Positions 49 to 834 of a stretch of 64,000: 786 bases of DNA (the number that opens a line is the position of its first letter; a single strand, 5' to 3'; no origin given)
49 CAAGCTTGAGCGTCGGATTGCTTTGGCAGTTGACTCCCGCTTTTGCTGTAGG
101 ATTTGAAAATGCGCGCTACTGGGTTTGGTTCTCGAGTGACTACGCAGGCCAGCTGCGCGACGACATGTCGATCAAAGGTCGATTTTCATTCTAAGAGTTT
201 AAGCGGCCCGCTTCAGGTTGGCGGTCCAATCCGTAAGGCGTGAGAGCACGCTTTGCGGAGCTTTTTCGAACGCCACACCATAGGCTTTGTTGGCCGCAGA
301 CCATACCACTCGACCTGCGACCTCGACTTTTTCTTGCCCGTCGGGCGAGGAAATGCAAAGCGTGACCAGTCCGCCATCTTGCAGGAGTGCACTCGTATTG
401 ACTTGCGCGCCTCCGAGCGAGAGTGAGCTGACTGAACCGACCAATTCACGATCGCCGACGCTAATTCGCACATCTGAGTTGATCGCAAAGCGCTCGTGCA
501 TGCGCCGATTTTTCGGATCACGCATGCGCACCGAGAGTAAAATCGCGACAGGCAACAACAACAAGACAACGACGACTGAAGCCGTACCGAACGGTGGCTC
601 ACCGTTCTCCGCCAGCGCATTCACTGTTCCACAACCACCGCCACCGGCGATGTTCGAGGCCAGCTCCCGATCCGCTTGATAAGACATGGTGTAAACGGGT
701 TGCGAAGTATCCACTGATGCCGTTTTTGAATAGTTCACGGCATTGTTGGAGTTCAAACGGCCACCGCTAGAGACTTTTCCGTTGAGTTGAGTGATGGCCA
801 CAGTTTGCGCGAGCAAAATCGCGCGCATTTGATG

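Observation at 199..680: Extracellular S8 subtilase with a sorting-signal-like segment and TM helix, followed by a cytoplasmic PilZ-like domain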

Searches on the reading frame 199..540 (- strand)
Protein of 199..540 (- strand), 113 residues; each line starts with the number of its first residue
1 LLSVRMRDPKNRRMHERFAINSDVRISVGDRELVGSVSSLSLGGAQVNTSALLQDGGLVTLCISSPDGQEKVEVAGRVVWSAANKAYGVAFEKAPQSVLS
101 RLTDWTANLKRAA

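Call 3: search_protein_families(library=pfam, proteins=[window:199-540:-], max_evalue=1)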
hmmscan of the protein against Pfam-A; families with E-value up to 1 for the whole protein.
window:199-540:- (113 aa): 2 families
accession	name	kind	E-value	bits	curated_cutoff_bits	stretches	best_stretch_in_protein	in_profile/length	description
PF07238.19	PilZ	-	3.7e-16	59.8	22.5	1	11-105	1-99/102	PilZ domain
PF03527.20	RHS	-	0.15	12.4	27.9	1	75-90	19-34/38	RHS protein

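Call 42: search_solved_structures(query=window:199-540:-, max_evalue=1, show_alignments=3)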
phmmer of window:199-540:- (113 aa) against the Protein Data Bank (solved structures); distinct sequences matched with E-value up to 1: 8.
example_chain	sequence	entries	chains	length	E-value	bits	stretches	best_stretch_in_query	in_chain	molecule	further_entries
3dsg_A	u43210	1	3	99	0.0054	20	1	41-88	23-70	Type IV fimbriae assembly protein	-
4f48_B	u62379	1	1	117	0.0066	19.7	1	41-88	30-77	Type IV fimbriae assembly protein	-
7lkq_B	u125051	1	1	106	0.011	19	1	43-88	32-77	Type IV fimbriae assembly protein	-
3cnr_A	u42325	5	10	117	0.013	18.8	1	43-88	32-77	Type IV fimbriae assembly protein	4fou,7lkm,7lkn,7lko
4i86_A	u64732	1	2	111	0.31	14.4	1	6-79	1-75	Cellulose synthase 1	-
7xqm_A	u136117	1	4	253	0.34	14.2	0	43-79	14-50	Dehydrogenase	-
8pa1_A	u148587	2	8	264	0.35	14.2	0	47-79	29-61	Oxidoreductase, short-chain dehydrogenase/reductase family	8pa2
2d1y_A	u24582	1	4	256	0.55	13.6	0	47-79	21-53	hypothetical protein TT0321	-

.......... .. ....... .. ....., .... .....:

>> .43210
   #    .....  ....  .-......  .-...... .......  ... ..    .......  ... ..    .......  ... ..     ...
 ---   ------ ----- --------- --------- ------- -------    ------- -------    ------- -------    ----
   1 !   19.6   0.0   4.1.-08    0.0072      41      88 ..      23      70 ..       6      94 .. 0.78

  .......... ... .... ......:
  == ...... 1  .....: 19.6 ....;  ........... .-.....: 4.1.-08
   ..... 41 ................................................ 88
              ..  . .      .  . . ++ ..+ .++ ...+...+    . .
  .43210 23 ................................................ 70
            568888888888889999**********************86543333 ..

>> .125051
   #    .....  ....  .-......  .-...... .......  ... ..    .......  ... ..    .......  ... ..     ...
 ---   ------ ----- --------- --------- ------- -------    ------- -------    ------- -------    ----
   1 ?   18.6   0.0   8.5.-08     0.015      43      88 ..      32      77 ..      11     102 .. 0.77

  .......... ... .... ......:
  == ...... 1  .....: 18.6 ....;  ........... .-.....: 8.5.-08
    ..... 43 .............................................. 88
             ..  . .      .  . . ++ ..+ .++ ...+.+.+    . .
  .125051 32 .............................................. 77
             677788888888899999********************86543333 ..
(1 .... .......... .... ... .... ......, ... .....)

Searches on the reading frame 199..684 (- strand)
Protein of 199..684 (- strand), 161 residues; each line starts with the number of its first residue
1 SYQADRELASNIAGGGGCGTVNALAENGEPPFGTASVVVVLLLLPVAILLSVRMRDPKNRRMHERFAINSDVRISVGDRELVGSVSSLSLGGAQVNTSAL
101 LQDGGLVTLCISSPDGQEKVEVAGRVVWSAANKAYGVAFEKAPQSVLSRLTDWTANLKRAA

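Call 5: search_protein_families(library=ncbifam, proteins=[window:199-684:-], max_evalue=1)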
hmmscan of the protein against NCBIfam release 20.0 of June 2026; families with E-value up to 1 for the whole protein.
window:199-684:- (161 aa): 2 families
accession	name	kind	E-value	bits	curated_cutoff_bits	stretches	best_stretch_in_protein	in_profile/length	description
TIGR02266.1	gmx_TIGR02266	paralog_domain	1.2e-07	31.8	68.7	1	79-150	15-91/96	TIGR02266 family protein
TIGR03030.1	CelA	equivalog_domain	0.053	11.5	699.1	1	40-141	550-655/714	UDP-forming cellulose synthase catalytic subunit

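Call 28: find_homologous_proteins(query=window:199-654:-, max_evalue=0.001)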
Query window:199-654:- (151 aa): 20 proteins with E <= 0.001 among 203 candidates.
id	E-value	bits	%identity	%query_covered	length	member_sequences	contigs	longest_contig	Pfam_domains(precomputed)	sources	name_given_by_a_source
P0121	3.6e-64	233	72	100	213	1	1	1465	PF07238.20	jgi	jgi:hypothetical protein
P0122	1.6e-62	227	73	100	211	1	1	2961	PF07238.20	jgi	jgi:hypothetical protein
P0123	3.4e-61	223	70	100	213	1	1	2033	PF07238.20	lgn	-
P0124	4.5e-60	220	76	88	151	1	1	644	PF07238.20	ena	-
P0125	3.1e-58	214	67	99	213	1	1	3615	PF07238.20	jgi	jgi:hypothetical protein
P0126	5.5e-57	210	67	99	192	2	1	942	PF07238.20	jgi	jgi:Tfp pilus assembly protein PilZ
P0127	2.2e-52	195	63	95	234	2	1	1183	PF07238.20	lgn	-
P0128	4.6e-50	187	81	73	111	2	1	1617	PF07238.20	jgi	jgi:hypothetical protein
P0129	2.0e-49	185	71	74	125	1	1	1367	PF07238.20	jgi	jgi:hypothetical protein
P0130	5.1e-49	184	79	74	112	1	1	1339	PF07238.20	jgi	-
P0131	1.0e-48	183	78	72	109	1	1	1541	PF07238.20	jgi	jgi:hypothetical protein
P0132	7.5e-48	180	76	68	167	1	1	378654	PF07238.20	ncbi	-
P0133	8.1e-48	180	80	72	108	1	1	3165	PF07238.20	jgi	jgi:hypothetical protein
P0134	2.2e-46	175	69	79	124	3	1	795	PF07238.20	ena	-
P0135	2.4e-39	152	51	96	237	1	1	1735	PF07238.20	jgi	jgi:hypothetical protein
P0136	9.8e-37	144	56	72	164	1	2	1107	PF07238.20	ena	-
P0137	7.7e-35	138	47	98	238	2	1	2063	PF07238.20,PF00082.28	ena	-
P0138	2.8e-33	133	73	52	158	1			PF07238.20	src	-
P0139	2.6e-31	126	46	96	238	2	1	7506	PF07238.20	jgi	jgi:hypothetical protein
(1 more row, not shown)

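Call 37: search_protein_representatives(protein=window:199-654:-)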
Query: 151 residues. Proteins with E-value up to 0.001 (for the whole library): 209; up to 1e-10: 72; up to 1e-30: 20. The best 150 are listed.
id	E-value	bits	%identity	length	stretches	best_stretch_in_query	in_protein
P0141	5.1e-58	211.2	67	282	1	2-150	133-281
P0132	2.4e-48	179.9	70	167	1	27-148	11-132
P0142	3.1e-46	173.0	61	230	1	2-150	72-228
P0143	7.6e-38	145.8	55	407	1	27-150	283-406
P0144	8.9e-38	145.6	54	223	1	18-149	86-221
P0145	3.8e-35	137.1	51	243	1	2-151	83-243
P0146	4.4e-34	133.6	51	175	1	5-151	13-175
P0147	7.6e-34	132.9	44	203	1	3-150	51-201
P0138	8.8e-34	132.7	63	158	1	9-118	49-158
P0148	4.2e-33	130.5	45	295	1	4-149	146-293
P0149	5.1e-33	130.2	50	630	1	4-149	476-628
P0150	1.2e-32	129.0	45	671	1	3-147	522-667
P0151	4.9e-32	127.0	43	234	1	4-149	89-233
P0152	7.7e-32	126.4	48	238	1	4-150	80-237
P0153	9.3e-32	126.1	49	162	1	4-150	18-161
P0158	6.3e-31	123.4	47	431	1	3-147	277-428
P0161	7.4e-29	116.7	46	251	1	3-150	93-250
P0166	4.6e-28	114.2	47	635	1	5-150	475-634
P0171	1.3e-26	109.4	41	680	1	17-149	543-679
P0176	6.8e-25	103.9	40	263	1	3-148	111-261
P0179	3.4e-24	101.6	40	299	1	4-147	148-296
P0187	1.1e-22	96.7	34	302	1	3-147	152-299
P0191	4.4e-21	91.5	36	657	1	20-149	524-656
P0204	2.7e-13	66.3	37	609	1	3-132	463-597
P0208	2.5e-11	59.9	28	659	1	6-137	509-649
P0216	1.1e-09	54.6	33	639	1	4-148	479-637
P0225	9.7e-09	51.5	35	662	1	4-136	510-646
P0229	4.9e-08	49.2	31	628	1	3-148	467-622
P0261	8.4e-06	42.0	32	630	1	3-147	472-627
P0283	5.6e-05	39.3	28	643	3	51-139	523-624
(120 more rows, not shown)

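Call 38: search_protein_families(library=pfam, proteins=[P0150, P0171, P0191, P0204, P0208, P0216, P0225, P0229, P0261, P0283], max_evalue=0.001)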
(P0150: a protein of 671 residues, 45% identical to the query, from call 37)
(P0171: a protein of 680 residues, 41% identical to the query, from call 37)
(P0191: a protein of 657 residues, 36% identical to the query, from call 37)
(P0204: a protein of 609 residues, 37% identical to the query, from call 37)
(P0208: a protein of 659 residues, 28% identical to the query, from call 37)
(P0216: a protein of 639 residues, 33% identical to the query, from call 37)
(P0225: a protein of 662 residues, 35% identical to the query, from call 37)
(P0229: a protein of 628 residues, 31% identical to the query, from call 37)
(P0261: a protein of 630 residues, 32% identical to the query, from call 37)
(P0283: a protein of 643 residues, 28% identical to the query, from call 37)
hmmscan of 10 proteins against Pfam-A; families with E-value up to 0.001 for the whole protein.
P0150 (671 aa): 3 families
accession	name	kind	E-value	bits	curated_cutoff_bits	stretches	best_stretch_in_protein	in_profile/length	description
PF00082.27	Peptidase_S8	-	7.2e-47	160.5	21.8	1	195-470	2-274/288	Subtilase family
PF07238.19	PilZ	-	6.1e-18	65.5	22.5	1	569-664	1-100/102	PilZ domain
PF22148.1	Fervidolysin_NPro-like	-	1.3e-08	35.6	21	1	30-112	4-81/81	Fervidolysin N-terminal prodomain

P0171 (680 aa): 3 families
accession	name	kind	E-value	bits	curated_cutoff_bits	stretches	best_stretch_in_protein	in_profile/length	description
PF00082.27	Peptidase_S8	-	1.5e-41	143.1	21.8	1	168-457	4-273/288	Subtilase family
PF07238.19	PilZ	-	4.3e-15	56.3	22.5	1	580-673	2-99/102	PilZ domain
PF22148.1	Fervidolysin_NPro-like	-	2.9e-10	40.8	21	1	23-111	5-81/81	Fervidolysin N-terminal prodomain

P0191 (657 aa): 3 families
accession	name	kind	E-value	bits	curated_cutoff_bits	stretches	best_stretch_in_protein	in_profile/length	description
PF00082.27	Peptidase_S8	-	2.1e-51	175.4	21.8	1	172-436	1-273/288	Subtilase family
PF07238.19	PilZ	-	3.7e-15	56.6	22.5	1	557-650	2-99/102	PilZ domain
PF22148.1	Fervidolysin_NPro-like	-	4.3e-10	40.3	21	1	21-112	5-81/81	Fervidolysin N-terminal prodomain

P0204 (609 aa): 3 families
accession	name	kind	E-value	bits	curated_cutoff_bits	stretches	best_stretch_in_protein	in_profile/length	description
PF00082.27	Peptidase_S8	-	1.6e-49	169.2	21.8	1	131-410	2-275/288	Subtilase family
PF07238.19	PilZ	-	1.3e-11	45.2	22.5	1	515-606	2-96/102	PilZ domain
PF22148.1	Fervidolysin_NPro-like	-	4.8e-07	30.5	21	1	4-78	12-81/81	Fervidolysin N-terminal prodomain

P0208 (659 aa): 3 families
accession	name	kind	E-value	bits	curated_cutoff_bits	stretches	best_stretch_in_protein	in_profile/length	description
PF00082.27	Peptidase_S8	-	2.4e-51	175.2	21.8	1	185-452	4-276/288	Subtilase family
PF07238.19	PilZ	-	4.6e-15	56.3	22.5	1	561-648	2-92/102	PilZ domain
PF22148.1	Fervidolysin_NPro-like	-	0.00039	21.2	21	0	71-144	9-81/81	Fervidolysin N-terminal prodomain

P0216 (639 aa): 3 families
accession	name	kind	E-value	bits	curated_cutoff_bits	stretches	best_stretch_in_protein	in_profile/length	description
PF00082.27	Peptidase_S8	-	2.4e-47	162.1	21.8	1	165-421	3-273/288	Subtilase family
PF07238.19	PilZ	-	8.4e-17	61.8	22.5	1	539-631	1-98/102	PilZ domain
PF22148.1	Fervidolysin_NPro-like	-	2.4e-05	25.1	21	1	32-98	13-81/81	Fervidolysin N-terminal prodomain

P0225 (662 aa): 3 families
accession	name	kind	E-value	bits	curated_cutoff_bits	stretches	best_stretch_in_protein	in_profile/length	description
PF00082.27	Peptidase_S8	-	4.2e-49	167.8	21.8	1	163-424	4-275/288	Subtilase family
PF07238.19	PilZ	-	1.1e-13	51.8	22.5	1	558-643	2-89/102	PilZ domain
PF22148.1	Fervidolysin_NPro-like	-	7.1e-13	49.2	21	1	29-105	11-81/81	Fervidolysin N-terminal prodomain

P0229 (628 aa): 3 families
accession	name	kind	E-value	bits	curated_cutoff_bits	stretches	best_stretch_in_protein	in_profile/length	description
PF00082.27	Peptidase_S8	-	1.4e-51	176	21.8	1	150-410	5-271/288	Subtilase family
PF07238.19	PilZ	-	4.7e-15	56.2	22.5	1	527-618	1-100/102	PilZ domain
PF22148.1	Fervidolysin_NPro-like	-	0.00016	22.4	21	0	30-101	16-81/81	Fervidolysin N-terminal prodomain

P0261 (630 aa): 2 families
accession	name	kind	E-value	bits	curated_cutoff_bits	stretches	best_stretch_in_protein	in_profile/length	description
PF00082.27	Peptidase_S8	-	5.2e-47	161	21.8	1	152-417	1-273/288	Subtilase family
PF07238.19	PilZ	-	3.2e-13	50.3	22.5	1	534-620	2-96/102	PilZ domain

P0283 (643 aa): 1 family
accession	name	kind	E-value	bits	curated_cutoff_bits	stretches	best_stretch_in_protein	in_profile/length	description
PF07238.19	PilZ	-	2e-47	160.2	22.5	3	347-455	1-100/102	PilZ domain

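Call 54: predict_structure(alignment_id=A3)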
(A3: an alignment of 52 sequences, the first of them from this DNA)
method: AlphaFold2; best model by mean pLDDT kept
length: 147 residues; sequences in the alignment: 52
mean_pLDDT: 90.2   pTM: 0.71
mean pLDDT of the five models: 90.2, 89.9, 89.3, 86.8, 85.6
residues with pLDDT >= 90: 113; 70-90: 16; 50-70: 16; < 50: 2
segments of 3 or more residues with pLDDT < 50: none
pLDDT, mean of each block of 10 residues (from residue 1): 59 68 91 93 82 97 96 97 96 97 97 95 97 97 93
secondary structure, 60 per line:
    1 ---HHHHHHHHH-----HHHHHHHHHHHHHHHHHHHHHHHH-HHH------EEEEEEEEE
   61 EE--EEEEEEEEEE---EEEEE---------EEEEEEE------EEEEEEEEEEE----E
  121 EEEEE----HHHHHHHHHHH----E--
elements in order: H4-12 H18-41 E52-62 E65-74 E78-82 E92-98 E105-115 E120-125 H130-140

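Call 56: fold_search(model_id=the predicted structure, library=pdb)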
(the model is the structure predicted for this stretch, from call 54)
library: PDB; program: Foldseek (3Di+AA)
matches with E <= 10: 760; with E <= 0.001: 29
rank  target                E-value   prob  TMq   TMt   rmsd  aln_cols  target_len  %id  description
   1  5vx6_A                3.2e-06  1.00  0.46  0.34   4.4       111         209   18  Structure of Bacillus subtilis Inhibitor of motility (MotI/DgrA) (released 2017-11-22)
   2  5vx6_B                6.2e-06  1.00  0.55  0.40   3.1       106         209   19  Structure of Bacillus subtilis Inhibitor of motility (MotI/DgrA) (released 2017-11-22)
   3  4rt0_A                1.0e-05  1.00  0.52  0.67   3.1       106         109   20  Structure of the Alg44 PilZ domain from Pseudomonas aeruginosa PAO1 in complex with c-di-GMP (released 2015-04-08)
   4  4rt0_B                1.6e-05  1.00  0.52  0.68   3.3       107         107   19  Structure of the Alg44 PilZ domain from Pseudomonas aeruginosa PAO1 in complex with c-di-GMP (released 2015-04-08)
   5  4xrn_C                1.7e-05  1.00  0.56  0.73   3.0       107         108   18  Pilz domain with c-di-gmp of a protein from Pseudomonas aeruginosa (released 2016-02-03)
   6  4xrn_D                2.6e-05  1.00  0.59  0.80   2.8       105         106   19  Pilz domain with c-di-gmp of a protein from Pseudomonas aeruginosa (released 2016-02-03)
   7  4rt1_A                2.9e-05  1.00  0.51  0.67   3.2       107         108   20  Structure of the Alg44 PilZ domain (R95A mutant) from Pseudomonas aeruginosa PAO1 in complex with c-di-GMP (released 2015-04-08)
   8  4rt0_C                3.0e-05  1.00  0.53  0.69   3.2       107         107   20  Structure of the Alg44 PilZ domain from Pseudomonas aeruginosa PAO1 in complex with c-di-GMP (released 2015-04-08)
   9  2rde_A                3.8e-05  1.00  0.46  0.32   4.3       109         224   18  Crystal structure of VCA0042 complexed with c-di-GMP (released 2007-10-30)
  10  4rt1_B                5.8e-05  1.00  0.51  0.67   3.2       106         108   20  Structure of the Alg44 PilZ domain (R95A mutant) from Pseudomonas aeruginosa PAO1 in complex with c-di-GMP (released 2015-04-08)
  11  4xrn_B                6.1e-05  1.00  0.55  0.75   3.0       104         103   19  Pilz domain with c-di-gmp of a protein from Pseudomonas aeruginosa (released 2016-02-03)
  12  4hg6_A                6.1e-05  1.00  0.46  0.11   4.3       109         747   22  Structure of a cellulose synthase - cellulose translocation intermediate (released 2012-12-19)
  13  4xrn_A                7.6e-05  1.00  0.53  0.72   3.0       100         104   20  Pilz domain with c-di-gmp of a protein from Pseudomonas aeruginosa (released 2016-02-03)
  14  3kyg_A                8.0e-05  1.00  0.50  0.34   4.3       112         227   19  Crystal structure of VCA0042 (L135R) complexed with c-di-GMP (released 2010-04-14)
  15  9b8v_E                8.5e-05  1.00  0.52  0.10   3.0        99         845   18  AlphaFold2 informed cryo-EM model of the E. coli cellulose synthase BcsAG3B6 complex (released 2025-02-19)
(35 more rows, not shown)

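Call 79: search_solved_structures(query=A3, max_evalue=0.01, show_alignments=4)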
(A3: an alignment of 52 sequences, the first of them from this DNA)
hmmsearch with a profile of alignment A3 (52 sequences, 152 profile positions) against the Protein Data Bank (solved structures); distinct sequences matched with E-value up to 0.01: 1.
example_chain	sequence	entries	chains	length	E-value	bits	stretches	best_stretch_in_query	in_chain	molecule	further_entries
3kyg_A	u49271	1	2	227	0.0018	21.4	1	27-139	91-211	Putative uncharacterized protein VCA0042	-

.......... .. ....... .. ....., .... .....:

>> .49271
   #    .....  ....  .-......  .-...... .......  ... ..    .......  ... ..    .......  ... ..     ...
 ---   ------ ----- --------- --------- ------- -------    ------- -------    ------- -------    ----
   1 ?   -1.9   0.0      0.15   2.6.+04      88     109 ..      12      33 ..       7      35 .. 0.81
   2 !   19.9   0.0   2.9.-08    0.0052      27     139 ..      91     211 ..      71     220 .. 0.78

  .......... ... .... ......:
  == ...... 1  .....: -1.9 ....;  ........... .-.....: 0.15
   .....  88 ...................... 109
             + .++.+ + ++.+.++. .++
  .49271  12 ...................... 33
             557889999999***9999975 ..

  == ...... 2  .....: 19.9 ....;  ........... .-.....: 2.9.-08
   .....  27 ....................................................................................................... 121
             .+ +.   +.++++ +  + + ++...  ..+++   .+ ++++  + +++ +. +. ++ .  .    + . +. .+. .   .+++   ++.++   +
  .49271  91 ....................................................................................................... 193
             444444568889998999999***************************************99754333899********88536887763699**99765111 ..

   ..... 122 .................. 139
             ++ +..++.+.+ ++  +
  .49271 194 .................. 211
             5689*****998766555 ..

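Call 80: search_protein_families(library=pfam, proteins=[P0143, P0158, P0148, P0179, P0187, P0176, P0145, P0161, P0166, P0141], max_evalue=0.001)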
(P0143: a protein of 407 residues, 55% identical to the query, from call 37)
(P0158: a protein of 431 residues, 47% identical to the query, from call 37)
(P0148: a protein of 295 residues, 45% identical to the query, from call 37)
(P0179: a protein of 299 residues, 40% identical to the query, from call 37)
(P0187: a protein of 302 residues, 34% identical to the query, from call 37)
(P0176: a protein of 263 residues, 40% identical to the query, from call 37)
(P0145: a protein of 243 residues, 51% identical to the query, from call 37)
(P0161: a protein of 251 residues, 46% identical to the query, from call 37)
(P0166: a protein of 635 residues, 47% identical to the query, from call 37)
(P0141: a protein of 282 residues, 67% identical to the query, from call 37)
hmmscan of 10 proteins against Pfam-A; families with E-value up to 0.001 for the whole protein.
P0143 (407 aa): 2 families
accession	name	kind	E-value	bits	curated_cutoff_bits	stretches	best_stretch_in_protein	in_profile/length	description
PF00082.27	Peptidase_S8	-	1.7e-30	106.8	21.8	1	15-184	80-273/288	Subtilase family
PF07238.19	PilZ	-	8.6e-16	58.6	22.5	1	307-400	3-100/102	PilZ domain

P0158 (431 aa): 2 families
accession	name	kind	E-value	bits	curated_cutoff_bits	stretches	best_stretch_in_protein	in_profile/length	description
PF00082.27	Peptidase_S8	-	1.6e-47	162.6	21.8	1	6-229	29-276/288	Subtilase family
PF07238.19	PilZ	-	2.2e-18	66.9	22.5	1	331-425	2-100/102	PilZ domain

P0148 (295 aa): 2 families
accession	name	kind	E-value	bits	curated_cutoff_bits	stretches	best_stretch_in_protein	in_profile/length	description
PF00082.27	Peptidase_S8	-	2.9e-18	66.6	21.8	1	3-93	167-274/288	Subtilase family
PF07238.19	PilZ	-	5.7e-17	62.4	22.5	1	193-287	1-99/102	PilZ domain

P0179 (299 aa): 2 families
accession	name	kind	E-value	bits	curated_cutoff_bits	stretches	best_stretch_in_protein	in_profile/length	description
PF00082.27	Peptidase_S8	-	9.6e-19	68.2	21.8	1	2-95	166-276/288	Subtilase family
PF07238.19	PilZ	-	2.1e-14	54.1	22.5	1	198-292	2-99/102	PilZ domain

P0187 (302 aa): 2 families
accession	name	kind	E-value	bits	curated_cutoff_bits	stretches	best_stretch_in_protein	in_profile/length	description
PF00082.27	Peptidase_S8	-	1.4e-18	67.7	21.8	1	2-97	166-275/288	Subtilase family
PF07238.19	PilZ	-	5.3e-16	59.2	22.5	1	201-295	1-99/102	PilZ domain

P0176 (263 aa): 2 families
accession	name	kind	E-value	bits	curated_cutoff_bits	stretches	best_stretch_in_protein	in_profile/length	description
PF07238.19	PilZ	-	1.3e-14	54.8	22.5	1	163-257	2-100/102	PilZ domain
PF00082.27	Peptidase_S8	-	5.9e-12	45.9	21.8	1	10-60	224-274/288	Subtilase family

P0145 (243 aa): 1 family
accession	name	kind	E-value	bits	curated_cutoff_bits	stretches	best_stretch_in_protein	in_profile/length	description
PF07238.19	PilZ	-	5.1e-14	52.9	22.5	1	141-236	1-100/102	PilZ domain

P0161 (251 aa): 2 families
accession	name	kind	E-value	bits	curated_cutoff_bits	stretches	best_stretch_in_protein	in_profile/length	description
PF07238.19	PilZ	-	2.4e-17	63.6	22.5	1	145-244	2-100/102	PilZ domain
PF00082.27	Peptidase_S8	-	1.5e-10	41.3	21.8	1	2-48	231-274/288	Subtilase family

P0166 (635 aa): 3 families
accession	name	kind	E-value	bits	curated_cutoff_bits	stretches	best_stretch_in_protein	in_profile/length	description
PF00082.27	Peptidase_S8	-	7.1e-50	170.4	21.8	1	164-427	4-280/288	Subtilase family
PF07238.19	PilZ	-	3.8e-17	62.9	22.5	1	533-625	1-97/102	PilZ domain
PF22148.1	Fervidolysin_NPro-like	-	1.4e-07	32.2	21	1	31-107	12-81/81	Fervidolysin N-terminal prodomain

P0141 (282 aa): 2 families
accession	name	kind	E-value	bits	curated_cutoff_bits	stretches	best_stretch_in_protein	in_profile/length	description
PF07238.19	PilZ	-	6.5e-17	62.2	22.5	1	181-275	2-100/102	PilZ domain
PF00082.27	Peptidase_S8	-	3.7e-13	49.9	21.8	1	1-82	173-273/288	Subtilase family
